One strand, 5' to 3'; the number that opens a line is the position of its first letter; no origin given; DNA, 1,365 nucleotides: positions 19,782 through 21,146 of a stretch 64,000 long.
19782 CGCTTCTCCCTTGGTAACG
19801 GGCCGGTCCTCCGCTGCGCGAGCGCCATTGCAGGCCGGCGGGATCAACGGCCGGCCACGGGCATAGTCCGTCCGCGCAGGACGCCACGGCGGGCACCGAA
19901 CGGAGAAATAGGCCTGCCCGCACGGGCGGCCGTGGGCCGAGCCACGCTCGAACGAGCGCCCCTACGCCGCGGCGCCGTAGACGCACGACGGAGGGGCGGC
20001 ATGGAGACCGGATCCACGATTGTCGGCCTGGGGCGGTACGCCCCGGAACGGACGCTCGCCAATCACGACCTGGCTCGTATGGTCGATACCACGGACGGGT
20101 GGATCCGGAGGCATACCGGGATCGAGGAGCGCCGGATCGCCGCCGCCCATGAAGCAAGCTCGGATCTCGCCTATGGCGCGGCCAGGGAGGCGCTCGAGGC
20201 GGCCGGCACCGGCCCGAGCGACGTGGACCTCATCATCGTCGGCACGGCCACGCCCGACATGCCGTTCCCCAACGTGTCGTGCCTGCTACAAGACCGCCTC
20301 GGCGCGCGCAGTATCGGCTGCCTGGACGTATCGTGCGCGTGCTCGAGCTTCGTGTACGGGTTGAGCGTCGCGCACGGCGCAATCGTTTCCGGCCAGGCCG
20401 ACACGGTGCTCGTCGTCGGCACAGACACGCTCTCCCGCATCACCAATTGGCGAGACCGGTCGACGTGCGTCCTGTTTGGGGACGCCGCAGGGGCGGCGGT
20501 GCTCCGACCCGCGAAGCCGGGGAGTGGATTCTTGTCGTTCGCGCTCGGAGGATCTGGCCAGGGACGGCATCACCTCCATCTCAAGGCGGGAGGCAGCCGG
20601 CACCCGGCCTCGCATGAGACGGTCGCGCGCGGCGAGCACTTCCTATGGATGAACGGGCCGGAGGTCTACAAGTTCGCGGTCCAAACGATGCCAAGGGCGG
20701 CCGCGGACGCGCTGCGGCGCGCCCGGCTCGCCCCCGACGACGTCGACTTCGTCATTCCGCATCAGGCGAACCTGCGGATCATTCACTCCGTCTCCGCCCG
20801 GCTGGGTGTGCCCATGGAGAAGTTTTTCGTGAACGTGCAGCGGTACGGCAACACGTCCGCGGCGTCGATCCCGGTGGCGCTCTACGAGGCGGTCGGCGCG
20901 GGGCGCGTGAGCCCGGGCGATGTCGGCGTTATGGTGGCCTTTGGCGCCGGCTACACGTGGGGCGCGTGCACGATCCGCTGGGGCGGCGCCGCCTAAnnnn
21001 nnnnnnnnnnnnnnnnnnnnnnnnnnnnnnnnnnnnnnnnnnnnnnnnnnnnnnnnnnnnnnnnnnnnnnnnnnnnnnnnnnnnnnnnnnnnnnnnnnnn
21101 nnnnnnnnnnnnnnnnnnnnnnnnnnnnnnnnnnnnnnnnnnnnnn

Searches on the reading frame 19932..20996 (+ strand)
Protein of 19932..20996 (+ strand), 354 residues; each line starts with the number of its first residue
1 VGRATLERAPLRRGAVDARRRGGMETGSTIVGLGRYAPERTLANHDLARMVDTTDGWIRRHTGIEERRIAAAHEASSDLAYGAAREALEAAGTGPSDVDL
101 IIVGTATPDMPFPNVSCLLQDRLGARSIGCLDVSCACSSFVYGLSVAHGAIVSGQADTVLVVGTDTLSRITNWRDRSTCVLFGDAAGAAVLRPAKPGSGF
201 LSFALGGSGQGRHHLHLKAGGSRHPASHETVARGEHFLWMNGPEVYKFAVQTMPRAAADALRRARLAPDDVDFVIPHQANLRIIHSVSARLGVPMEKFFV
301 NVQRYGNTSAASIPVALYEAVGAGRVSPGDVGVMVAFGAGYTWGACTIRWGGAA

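Call 83: search_protein_families(library=pfam, proteins=[window:19932-20996:+], max_evalue=0.0001)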
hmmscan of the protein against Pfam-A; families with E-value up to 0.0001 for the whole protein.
window:19932-20996:+ (354 aa): 3 families
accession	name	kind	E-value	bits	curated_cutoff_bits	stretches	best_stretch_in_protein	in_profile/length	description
PF08541.16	ACP_syn_III_C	-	4e-38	129.9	26.6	1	261-350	1-90/90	3-Oxoacyl-[acyl-carrier-protein (ACP)] synthase III C terminal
PF08545.16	ACP_syn_III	-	4.3e-28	97.5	24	1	131-208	1-79/80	3-Oxoacyl-[acyl-carrier-protein (ACP)] synthase III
PF00108.29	Thiolase_N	-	2.3e-09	37.5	26.4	1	68-172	15-120/260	Thiolase, N-terminal domain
